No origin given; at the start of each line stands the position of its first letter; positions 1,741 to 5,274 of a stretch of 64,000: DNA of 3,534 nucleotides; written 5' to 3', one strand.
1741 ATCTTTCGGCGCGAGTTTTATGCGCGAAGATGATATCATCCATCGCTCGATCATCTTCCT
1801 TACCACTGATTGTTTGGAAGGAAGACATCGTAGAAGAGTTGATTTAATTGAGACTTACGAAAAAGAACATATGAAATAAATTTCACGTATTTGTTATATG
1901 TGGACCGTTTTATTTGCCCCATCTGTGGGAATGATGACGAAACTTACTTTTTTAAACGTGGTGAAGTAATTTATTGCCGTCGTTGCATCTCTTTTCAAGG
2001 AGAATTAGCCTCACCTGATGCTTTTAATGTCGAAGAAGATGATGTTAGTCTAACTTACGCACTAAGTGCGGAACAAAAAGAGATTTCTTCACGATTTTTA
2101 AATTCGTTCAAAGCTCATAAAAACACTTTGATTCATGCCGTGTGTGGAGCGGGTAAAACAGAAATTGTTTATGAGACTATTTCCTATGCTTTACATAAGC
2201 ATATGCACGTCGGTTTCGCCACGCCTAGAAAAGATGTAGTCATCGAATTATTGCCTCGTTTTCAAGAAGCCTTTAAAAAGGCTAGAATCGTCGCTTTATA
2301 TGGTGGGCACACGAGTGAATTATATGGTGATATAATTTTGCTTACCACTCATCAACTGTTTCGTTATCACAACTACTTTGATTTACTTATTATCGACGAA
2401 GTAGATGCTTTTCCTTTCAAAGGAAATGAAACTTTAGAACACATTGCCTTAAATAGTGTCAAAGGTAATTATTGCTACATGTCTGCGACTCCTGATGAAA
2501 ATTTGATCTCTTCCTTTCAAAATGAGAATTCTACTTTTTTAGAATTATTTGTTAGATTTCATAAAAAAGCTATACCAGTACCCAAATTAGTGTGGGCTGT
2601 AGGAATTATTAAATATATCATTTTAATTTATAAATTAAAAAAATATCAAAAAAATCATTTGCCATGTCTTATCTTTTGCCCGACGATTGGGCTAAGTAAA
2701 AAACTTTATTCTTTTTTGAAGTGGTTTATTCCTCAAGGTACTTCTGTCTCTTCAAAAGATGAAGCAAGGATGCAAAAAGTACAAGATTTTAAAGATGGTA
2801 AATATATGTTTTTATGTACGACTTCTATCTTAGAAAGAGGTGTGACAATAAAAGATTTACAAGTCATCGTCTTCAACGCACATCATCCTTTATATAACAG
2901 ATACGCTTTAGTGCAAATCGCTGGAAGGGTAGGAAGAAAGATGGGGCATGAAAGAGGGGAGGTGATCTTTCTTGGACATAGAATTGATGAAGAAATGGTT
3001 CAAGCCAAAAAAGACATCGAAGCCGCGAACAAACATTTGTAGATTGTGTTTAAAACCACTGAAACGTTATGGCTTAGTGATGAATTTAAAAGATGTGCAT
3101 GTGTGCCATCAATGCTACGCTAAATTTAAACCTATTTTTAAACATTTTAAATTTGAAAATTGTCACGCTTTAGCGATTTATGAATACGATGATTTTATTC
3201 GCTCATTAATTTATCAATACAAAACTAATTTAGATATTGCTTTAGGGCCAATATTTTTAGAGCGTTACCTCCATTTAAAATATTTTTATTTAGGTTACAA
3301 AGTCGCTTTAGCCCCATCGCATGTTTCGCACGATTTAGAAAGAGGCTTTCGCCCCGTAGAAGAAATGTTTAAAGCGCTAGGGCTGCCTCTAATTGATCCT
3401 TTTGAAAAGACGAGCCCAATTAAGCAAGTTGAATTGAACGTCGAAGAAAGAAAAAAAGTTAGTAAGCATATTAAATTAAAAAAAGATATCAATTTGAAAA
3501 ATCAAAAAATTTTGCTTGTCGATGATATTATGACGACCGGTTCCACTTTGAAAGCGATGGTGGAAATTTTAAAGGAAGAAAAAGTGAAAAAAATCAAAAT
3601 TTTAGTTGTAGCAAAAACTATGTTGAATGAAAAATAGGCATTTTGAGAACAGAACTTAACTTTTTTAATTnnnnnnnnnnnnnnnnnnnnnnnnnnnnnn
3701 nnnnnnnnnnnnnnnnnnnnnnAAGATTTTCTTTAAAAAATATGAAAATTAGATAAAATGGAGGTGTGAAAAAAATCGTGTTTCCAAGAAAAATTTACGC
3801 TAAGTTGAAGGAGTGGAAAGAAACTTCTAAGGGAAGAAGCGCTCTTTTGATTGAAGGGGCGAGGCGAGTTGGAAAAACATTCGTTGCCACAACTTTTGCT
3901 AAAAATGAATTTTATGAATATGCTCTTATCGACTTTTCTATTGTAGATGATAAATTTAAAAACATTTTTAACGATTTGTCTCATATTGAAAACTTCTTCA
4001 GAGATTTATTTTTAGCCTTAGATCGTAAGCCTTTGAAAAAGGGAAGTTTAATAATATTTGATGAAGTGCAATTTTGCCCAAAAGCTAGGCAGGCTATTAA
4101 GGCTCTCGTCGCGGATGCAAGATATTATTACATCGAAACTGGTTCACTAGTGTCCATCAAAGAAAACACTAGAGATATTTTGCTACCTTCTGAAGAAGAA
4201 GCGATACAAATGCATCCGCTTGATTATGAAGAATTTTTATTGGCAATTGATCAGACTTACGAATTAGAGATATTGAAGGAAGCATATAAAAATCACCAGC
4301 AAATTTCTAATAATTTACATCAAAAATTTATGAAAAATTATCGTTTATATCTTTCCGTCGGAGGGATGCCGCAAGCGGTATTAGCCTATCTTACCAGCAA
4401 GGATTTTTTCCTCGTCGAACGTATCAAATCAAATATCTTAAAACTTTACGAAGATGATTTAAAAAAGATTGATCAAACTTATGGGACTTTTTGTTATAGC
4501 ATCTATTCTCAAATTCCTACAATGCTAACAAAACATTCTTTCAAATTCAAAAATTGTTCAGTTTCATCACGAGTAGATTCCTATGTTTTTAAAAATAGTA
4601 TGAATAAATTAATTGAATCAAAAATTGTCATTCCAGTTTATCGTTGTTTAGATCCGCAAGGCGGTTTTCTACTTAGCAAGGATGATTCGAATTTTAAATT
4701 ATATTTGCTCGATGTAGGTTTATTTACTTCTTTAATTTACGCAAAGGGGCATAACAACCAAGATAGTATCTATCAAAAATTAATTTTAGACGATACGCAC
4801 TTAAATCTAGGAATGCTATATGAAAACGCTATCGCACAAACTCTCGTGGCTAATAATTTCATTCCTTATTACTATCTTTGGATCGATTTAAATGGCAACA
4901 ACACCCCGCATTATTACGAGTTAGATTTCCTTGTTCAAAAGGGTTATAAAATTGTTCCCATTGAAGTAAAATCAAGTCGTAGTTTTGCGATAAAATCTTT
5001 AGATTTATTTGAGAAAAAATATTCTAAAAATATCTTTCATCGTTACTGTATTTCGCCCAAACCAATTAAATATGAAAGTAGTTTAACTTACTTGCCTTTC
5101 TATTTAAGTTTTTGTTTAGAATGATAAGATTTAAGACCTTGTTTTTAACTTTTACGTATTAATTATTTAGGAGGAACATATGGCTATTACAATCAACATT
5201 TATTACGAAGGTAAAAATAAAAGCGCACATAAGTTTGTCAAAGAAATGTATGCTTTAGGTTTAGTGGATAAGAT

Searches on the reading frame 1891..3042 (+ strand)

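Call 58: search_protein_families(library=pfam, proteins=[window:1891-3042:+], max_evalue=0.00001)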
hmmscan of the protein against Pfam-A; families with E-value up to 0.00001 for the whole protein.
window:1891-3042:+ (383 aa): 3 families
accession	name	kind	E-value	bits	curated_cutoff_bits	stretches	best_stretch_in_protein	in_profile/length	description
PF04851.21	ResIII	-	4.8e-15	56.3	22.5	1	57-202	3-163/164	Type III restriction enzyme, res subunit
PF00270.35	DEAD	-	5.1e-13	49.5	26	1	66-205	4-164/167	DEAD/DEAH box helicase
PF00271.37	Helicase_C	-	5.3e-12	46.4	23.5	1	252-349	11-108/110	Helicase conserved C-terminal domain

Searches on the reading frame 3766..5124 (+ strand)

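Call 58: search_protein_families(library=pfam, proteins=[window:3766-5124:+], max_evalue=0.00001)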
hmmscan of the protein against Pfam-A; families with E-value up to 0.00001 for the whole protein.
window:3766-5124:+ (452 aa): 2 families
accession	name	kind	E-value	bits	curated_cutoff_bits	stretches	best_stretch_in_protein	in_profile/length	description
PF13173.12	AAA_14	-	7.5e-21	74.9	27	1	25-158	3-129/129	AAA domain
PF13635.12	DUF4143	-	2.7e-15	56.9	28.1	1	250-404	23-160/160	Domain of unknown function (DUF4143)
